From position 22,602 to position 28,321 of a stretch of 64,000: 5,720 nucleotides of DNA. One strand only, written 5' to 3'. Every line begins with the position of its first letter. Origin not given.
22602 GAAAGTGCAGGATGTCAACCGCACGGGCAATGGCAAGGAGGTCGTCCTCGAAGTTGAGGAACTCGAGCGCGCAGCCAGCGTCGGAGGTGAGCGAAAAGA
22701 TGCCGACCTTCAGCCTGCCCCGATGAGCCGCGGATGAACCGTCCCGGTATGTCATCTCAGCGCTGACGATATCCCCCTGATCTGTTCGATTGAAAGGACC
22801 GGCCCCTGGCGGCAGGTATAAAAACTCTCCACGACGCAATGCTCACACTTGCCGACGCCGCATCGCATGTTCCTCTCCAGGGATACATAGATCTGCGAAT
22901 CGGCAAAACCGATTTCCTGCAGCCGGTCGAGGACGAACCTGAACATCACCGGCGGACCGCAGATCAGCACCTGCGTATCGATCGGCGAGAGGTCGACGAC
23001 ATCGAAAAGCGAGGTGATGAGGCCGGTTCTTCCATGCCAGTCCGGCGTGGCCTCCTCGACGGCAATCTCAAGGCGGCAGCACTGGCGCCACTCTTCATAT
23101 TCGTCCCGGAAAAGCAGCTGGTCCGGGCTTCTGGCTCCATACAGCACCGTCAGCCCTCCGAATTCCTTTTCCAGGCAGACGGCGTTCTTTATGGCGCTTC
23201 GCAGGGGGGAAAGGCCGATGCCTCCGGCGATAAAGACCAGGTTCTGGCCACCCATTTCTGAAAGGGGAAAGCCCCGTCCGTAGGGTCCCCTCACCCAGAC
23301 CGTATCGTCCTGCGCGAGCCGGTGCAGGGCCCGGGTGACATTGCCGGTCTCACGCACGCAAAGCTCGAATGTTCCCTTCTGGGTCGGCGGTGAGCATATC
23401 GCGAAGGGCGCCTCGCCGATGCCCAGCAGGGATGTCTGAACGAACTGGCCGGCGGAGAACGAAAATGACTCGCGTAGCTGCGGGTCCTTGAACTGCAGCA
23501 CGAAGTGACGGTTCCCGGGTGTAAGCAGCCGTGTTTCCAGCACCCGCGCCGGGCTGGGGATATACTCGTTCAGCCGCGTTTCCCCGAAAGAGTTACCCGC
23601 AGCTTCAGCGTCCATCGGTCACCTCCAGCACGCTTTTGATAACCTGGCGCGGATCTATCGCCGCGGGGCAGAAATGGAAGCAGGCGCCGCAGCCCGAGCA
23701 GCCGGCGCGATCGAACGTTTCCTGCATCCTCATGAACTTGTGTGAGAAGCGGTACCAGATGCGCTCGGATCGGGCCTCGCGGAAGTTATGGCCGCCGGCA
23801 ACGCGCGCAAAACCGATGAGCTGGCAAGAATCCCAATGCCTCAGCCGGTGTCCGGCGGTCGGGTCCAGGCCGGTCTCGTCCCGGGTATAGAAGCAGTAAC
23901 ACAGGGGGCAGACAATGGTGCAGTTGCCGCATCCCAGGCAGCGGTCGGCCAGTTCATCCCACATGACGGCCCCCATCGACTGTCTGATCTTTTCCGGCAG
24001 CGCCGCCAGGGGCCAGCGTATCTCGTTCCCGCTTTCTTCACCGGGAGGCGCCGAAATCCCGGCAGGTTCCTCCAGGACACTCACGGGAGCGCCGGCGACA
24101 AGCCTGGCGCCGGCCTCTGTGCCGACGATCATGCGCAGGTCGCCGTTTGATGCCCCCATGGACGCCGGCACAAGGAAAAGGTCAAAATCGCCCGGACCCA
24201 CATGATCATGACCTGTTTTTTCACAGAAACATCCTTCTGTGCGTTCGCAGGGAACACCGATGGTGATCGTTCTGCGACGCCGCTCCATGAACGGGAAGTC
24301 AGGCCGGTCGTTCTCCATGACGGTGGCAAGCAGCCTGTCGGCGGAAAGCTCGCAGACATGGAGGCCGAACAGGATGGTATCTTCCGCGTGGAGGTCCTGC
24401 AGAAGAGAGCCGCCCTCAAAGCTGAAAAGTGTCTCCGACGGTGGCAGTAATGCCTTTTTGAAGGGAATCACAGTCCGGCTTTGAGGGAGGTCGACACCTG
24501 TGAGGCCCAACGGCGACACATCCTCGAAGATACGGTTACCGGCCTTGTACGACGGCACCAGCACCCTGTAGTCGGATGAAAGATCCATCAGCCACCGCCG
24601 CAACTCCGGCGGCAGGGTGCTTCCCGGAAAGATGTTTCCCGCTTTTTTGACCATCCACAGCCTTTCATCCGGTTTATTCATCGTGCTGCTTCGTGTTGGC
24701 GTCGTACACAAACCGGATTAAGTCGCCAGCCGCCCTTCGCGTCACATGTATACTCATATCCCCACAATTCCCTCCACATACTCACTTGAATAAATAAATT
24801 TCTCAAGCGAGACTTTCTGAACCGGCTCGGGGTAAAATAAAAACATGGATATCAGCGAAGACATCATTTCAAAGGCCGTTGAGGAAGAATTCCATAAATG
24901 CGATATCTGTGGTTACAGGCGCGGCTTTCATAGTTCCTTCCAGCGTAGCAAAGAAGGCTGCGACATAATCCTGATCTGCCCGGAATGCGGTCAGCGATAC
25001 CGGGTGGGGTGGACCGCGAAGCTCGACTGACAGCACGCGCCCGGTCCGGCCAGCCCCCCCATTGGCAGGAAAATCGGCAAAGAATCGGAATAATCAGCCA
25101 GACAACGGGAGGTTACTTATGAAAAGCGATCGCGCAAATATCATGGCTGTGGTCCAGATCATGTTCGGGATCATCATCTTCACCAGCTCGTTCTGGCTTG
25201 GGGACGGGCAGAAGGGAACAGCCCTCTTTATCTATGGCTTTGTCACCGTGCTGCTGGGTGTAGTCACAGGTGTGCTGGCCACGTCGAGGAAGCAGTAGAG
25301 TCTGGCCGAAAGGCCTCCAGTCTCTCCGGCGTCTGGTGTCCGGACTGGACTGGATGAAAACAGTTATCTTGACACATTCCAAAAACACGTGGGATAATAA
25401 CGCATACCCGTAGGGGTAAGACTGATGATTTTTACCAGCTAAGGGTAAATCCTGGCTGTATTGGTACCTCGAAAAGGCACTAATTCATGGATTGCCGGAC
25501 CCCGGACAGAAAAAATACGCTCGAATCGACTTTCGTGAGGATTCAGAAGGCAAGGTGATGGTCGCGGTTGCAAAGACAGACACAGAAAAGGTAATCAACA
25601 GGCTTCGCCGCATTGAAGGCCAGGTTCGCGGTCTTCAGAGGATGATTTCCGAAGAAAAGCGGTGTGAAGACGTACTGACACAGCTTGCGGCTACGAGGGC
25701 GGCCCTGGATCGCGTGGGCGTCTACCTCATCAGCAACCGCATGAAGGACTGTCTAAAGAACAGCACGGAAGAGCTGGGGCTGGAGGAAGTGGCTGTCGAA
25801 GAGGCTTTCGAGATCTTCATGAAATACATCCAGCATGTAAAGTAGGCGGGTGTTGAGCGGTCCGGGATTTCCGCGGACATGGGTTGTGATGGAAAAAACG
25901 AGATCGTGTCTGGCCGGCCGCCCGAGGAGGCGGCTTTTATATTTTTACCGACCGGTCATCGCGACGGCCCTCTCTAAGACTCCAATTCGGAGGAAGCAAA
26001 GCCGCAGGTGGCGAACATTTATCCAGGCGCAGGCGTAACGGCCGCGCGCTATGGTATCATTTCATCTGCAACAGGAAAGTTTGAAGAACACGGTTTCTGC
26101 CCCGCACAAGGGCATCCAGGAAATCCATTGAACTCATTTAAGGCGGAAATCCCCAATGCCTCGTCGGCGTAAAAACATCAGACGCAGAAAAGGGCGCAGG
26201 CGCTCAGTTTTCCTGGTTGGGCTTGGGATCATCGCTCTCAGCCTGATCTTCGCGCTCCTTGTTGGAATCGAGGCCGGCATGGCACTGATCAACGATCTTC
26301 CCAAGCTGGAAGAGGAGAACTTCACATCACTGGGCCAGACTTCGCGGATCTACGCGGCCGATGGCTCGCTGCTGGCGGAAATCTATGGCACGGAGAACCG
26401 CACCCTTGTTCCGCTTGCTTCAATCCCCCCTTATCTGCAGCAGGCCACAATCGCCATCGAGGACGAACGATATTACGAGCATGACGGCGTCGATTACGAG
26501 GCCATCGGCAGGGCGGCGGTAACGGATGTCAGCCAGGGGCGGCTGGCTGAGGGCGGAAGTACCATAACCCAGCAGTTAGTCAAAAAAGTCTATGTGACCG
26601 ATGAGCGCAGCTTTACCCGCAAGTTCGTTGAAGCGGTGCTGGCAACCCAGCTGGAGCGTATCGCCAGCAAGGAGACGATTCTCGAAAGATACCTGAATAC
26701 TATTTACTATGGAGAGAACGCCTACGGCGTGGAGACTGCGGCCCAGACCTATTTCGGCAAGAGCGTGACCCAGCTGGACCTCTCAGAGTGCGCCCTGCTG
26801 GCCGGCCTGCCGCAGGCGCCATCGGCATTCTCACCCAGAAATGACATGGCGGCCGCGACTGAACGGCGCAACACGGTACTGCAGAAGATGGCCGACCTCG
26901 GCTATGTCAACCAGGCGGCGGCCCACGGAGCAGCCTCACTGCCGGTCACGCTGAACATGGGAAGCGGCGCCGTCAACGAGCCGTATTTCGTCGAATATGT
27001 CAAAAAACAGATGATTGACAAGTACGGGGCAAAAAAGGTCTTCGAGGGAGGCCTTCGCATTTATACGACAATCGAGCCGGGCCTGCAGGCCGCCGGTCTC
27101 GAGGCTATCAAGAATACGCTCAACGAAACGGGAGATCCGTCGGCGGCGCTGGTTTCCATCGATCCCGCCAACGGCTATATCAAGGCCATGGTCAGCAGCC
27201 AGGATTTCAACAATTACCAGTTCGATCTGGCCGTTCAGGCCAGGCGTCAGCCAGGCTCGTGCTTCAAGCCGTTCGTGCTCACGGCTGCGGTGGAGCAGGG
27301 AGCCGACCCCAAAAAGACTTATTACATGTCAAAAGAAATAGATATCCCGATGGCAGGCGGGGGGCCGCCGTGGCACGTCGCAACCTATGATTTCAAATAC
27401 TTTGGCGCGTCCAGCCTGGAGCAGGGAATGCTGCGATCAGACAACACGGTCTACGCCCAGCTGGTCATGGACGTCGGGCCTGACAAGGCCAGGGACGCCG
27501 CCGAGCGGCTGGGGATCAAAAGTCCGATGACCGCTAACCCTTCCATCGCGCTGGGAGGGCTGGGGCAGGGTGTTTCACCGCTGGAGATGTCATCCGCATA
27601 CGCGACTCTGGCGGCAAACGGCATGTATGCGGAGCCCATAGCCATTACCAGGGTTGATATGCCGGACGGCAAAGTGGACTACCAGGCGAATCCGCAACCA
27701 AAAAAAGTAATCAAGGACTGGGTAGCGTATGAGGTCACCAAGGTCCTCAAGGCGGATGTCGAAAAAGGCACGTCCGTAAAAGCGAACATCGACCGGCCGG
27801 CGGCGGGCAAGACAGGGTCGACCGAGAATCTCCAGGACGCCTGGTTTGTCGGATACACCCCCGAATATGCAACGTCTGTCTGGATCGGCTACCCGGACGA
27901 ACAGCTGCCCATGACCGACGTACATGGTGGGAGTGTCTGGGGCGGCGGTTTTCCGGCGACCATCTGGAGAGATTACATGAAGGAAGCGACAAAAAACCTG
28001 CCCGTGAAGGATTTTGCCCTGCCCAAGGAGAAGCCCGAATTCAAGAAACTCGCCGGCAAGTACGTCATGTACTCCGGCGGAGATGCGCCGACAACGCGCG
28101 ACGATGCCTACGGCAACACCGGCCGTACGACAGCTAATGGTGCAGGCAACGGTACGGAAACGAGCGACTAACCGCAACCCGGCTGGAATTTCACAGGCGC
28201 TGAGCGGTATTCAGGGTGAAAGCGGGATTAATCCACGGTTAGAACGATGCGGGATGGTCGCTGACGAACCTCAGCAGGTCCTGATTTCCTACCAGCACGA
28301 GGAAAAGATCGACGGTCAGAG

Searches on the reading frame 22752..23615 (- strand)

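Call 16: search_protein_families(library=ncbifam, proteins=[window:22752-23615:-], max_evalue=0.00001)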
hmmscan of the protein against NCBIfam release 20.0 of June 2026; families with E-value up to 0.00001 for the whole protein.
window:22752-23615:- (287 aa): 23 families
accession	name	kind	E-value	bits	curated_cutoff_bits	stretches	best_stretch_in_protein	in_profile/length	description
NF006220.0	PRK08345.1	subfamily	6.8e-77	258.6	395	1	16-276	6-284/294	cytochrome-c3 hydrogenase subunit gamma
NF040835.1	sulfhyd_HydG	equivalog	4e-65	220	650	1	16-278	13-283/292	NADPH-dependent hydrogenase/sulfhydrogenase 1 subunit gamma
NF040830.1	sulfhyd_ShyC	equivalog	5.9e-64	216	600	1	16-275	2-277/288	NAD(P)-dependent hydrogenase/sulfhydrogenase 2 subunit gamma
TIGR02911.1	sulfite_red_B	equivalog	2.5e-56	190.7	288.6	1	47-275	25-252/261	anaerobic sulfite reductase subunit AsrB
NF000796.0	PRK00054.1-1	equivalog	1e-43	149.5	224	1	47-280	23-236/254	dihydroorotate dehydrogenase electron transfer subunit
NF000798.0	PRK00054.1-3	equivalog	2.7e-24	86.2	219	1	47-278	25-241/244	dihydroorotate dehydrogenase electron transfer subunit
NF000799.0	PRK00054.1-4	equivalog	5.7e-23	81.3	314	1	65-277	49-254/258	dihydroorotate dehydrogenase electron transfer subunit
NF045803.1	MethMoxFADbindMmoC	equivalog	5.8e-19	68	500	1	37-244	123-337/343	aromatic/alkene monooxygenase hydroxylase FAD-binding subunit MmoC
NF005963.0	PRK08051.1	equivalog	1.2e-18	67.3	230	1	48-243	26-226/233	NAD(P)H-flavin reductase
NF004862.0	PRK06222.1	subfamily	1.8e-18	67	220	1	52-275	27-244/281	sulfide/dihydroorotate dehydrogenase-like FAD/NAD-binding protein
NF009414.0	PRK12778.1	equivalog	6e-18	64.5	1103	1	38-262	15-227/752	bifunctional dihydroorotate dehydrogenase B NAD binding subunit/NADPH-dependent glutamate synthase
NF000797.0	PRK00054.1-2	equivalog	7.9e-18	64.7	270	1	69-264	61-242/267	dihydroorotate dehydrogenase electron transfer subunit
TIGR01941.1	nqrF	equivalog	1.1e-16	60.8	295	1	73-243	227-399/405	NADH:ubiquinone reductase (Na(+)-transporting) subunit F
NF052252.1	flav_redu_LuxG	exception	6.2e-14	51.7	340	1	49-234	24-215/232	flavin mononucleotide reductase LuxG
NF008822.0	PRK11872.1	equivalog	4.4e-13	48.9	402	1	97-244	184-332/341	anthranilate 1,2-dioxygenase electron transfer component AntC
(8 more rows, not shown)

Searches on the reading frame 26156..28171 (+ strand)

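Call 16: search_protein_families(library=ncbifam, proteins=[window:26156-28171:+], max_evalue=0.00001)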
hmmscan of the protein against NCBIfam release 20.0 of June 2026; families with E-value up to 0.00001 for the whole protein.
window:26156-28171:+ (671 aa): 15 families
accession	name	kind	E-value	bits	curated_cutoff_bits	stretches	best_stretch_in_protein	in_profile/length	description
TIGR02074.1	PBP_1a_fam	subfamily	1.1e-164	549.2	508.75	1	81-614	1-535/535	PBP1A family penicillin-binding protein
NF051885.1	tranpepglycosPbpC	equivalog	2e-152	509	900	1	14-630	4-612/632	multimodular transpeptidase-transglycosylase PbpC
TIGR02071.1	PBP_1b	equivalog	4.6e-106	355.7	717.75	1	72-612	135-683/729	penicillin-binding protein 1B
NF008643.0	PRK11636.1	equivalog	9.9e-104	348.3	1263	3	59-322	44-307/850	peptidoglycan glycosyltransferase/peptidoglycan DD-transpeptidase MrcA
TIGR02073.1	PBP_1c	equivalog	2e-86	291.2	494.2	1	62-593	11-530/728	penicillin-binding protein 1C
NF038272.1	strep_PBP1A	exception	2.1e-84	284.1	1075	1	26-589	15-614/658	penicillin-binding protein PBP1A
NF007061.0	PRK09506.1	equivalog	1.9e-83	280.7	1120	1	79-593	208-733/825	bifunctional glycosyl transferase/transpeptidase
NF038276.1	strep_PBP2A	exception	1.5e-80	271.4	1100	1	57-581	72-610/716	penicillin-binding protein PBP2A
NF011423.0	PRK14850.1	equivalog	1.8e-75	254.8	1275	1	76-581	149-669/764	penicillin-binding protein 1b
NF038274.1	strep_PBP1B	exception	2.1e-59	201.6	1225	2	43-235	39-249/745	penicillin-binding protein PBP1B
NF008414.0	PRK11240.1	equivalog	1.4e-52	178.8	1121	1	85-582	67-541/774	peptidoglycan glycosyltransferase PbpC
TIGR02070.1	mono_pep_trsgly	equivalog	6.6e-40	137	182.65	1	83-248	56-221/224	monofunctional biosynthetic peptidoglycan transglycosylase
NF010008.0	PRK13481.1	equivalog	7.3e-40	137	270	1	81-255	79-259/269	glycosyltransferase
TIGR03423.1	pbp2_mrdA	equivalog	2.9e-21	75.7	455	2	297-457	224-393/593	penicillin-binding protein 2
TIGR02214.1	spoVD_pbp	equivalog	1.2e-08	33.8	688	0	468-561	403-499/636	stage V sporulation protein D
